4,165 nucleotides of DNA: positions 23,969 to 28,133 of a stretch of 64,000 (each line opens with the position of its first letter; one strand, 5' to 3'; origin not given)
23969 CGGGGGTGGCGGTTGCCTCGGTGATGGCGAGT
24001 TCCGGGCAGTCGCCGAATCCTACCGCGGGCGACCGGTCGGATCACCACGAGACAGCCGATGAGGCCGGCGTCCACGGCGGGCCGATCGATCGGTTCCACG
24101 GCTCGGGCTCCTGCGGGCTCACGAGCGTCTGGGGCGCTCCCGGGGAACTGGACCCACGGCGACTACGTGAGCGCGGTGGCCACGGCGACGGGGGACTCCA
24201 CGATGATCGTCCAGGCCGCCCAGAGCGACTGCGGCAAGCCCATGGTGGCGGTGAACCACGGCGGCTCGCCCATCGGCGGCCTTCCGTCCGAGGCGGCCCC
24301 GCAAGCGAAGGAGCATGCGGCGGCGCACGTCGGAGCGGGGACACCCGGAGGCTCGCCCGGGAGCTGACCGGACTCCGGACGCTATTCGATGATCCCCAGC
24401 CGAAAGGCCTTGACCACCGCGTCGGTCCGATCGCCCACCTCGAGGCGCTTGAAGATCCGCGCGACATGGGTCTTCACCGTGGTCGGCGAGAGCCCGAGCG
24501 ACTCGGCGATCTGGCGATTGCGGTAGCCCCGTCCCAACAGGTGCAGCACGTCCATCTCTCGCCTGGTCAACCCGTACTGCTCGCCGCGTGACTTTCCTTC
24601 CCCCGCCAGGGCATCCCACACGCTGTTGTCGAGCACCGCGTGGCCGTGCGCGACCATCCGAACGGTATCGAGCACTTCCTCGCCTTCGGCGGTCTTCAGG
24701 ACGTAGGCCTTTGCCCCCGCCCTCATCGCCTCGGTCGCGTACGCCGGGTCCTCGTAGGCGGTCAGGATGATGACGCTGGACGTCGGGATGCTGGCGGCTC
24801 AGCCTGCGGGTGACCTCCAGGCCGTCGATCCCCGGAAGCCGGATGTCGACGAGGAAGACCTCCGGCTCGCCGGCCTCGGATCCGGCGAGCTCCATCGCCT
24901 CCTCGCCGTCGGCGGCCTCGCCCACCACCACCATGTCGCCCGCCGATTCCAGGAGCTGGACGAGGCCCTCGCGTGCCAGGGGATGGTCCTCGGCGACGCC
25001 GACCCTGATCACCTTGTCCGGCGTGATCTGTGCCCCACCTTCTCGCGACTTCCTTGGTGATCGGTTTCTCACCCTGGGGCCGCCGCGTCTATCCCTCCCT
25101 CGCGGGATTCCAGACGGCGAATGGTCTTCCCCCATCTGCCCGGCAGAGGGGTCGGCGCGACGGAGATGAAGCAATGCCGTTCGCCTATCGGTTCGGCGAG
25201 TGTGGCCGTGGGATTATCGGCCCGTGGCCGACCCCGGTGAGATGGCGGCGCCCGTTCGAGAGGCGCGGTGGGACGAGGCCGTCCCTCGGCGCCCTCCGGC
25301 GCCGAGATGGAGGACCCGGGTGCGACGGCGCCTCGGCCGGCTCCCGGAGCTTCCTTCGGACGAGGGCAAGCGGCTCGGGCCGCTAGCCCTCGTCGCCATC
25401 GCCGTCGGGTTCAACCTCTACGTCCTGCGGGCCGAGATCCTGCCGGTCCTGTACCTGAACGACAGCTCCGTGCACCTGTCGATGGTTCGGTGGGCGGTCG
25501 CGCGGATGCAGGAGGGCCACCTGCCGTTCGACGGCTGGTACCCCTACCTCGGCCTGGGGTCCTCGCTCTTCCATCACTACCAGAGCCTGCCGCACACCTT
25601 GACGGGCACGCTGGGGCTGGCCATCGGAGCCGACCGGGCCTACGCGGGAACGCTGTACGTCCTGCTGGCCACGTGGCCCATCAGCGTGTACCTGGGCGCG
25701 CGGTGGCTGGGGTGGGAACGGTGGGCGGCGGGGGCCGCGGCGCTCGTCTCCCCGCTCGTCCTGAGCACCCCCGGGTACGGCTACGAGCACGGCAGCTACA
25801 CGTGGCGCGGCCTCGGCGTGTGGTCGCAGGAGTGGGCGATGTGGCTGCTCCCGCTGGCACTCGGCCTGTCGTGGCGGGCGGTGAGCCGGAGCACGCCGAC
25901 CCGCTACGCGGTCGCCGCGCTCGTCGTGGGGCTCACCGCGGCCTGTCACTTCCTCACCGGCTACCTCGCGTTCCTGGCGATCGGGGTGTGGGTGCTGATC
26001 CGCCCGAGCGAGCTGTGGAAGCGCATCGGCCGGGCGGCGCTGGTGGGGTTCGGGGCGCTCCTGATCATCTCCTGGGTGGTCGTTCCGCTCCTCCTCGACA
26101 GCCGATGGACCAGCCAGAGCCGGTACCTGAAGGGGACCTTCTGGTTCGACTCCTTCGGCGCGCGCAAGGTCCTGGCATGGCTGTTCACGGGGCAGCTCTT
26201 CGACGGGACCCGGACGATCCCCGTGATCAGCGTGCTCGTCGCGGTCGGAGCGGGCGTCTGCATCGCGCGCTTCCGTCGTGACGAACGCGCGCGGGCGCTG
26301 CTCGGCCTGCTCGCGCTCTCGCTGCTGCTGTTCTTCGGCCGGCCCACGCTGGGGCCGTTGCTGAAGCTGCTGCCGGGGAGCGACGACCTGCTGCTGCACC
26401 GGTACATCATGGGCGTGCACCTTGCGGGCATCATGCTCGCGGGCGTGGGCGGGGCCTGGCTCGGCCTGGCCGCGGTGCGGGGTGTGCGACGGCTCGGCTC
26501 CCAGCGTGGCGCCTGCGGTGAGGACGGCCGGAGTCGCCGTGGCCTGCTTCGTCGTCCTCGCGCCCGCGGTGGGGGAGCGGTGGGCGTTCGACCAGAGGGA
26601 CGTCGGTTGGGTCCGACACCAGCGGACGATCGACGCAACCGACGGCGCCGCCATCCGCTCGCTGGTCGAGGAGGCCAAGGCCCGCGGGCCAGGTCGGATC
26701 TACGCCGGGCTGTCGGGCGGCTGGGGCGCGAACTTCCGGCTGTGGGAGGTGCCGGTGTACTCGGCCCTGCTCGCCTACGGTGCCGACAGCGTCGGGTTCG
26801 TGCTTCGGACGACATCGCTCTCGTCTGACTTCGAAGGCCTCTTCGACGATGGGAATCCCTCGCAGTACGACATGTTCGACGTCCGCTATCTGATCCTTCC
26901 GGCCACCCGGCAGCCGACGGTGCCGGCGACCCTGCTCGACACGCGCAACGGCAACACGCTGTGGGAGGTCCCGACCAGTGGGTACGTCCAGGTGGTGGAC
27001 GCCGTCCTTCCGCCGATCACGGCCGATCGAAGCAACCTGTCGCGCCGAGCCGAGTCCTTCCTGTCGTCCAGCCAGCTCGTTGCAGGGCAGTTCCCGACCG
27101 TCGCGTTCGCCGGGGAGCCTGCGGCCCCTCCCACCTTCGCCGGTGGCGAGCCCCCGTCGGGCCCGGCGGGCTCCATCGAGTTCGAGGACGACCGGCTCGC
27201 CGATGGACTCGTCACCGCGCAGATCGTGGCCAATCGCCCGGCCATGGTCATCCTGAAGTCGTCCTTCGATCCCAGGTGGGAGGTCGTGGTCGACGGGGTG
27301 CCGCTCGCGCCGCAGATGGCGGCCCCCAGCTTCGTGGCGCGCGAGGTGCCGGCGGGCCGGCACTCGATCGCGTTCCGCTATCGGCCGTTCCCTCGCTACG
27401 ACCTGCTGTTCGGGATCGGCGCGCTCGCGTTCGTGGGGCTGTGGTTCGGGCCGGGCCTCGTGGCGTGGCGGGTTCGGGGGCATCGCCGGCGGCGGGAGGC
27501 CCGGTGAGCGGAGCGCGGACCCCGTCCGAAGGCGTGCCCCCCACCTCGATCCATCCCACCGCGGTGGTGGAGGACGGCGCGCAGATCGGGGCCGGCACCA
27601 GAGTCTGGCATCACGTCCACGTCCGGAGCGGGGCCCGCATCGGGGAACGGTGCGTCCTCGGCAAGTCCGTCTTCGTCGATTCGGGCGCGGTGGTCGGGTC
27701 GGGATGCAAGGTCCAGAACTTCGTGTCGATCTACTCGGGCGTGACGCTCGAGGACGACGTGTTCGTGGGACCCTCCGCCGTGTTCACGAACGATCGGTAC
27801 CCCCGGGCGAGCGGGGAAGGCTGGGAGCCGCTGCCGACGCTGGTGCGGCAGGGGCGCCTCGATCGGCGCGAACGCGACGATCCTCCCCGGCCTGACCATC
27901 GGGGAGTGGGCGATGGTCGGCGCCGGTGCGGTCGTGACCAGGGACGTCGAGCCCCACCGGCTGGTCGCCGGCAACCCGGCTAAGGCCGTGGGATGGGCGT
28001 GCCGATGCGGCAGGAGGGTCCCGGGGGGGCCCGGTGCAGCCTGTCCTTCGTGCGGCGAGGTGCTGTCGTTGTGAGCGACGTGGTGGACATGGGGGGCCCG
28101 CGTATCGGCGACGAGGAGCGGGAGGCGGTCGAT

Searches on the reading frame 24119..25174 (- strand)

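Call 48: search_protein_families(library=pfam, proteins=[window:24119-25174:-], max_evalue=0.001)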
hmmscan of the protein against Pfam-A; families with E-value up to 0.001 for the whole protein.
window:24119-25174:- (351 aa): 1 family
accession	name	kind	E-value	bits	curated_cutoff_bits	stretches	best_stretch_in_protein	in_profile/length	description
PF00072.30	Response_reg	-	9.4e-15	55.2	30.2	1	60-132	3-71/111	Response regulator receiver domain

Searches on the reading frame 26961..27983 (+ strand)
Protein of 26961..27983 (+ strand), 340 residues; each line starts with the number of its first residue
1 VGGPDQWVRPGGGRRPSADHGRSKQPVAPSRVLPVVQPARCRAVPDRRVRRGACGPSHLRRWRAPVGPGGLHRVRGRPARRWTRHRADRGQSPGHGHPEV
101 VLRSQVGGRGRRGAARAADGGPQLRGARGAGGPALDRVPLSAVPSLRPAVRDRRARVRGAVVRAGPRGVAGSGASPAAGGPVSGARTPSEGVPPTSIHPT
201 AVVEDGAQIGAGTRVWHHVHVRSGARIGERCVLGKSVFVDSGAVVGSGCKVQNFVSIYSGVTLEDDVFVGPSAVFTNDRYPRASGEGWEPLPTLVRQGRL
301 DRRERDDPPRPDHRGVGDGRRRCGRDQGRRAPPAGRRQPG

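Call 48: search_protein_families(library=pfam, proteins=[window:26961-27983:+], max_evalue=0.001)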
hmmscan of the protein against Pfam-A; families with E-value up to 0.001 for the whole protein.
window:26961-27983:+ (340 aa): 3 families
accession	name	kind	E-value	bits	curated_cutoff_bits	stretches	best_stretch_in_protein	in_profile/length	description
PF00132.30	Hexapep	-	1.8e-14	53.2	27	2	242-276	1-35/36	Bacterial transferase hexapeptide (six repeats)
PF14602.12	Hexapep_2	-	1.2e-05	25.4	27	1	225-257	2-32/34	Hexapeptide repeat of succinyl-transferase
PF25084.1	LbH_EIF2B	-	2.2e-05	24.9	54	1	197-276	12-94/105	EIF2B subunit epsilon LbH domain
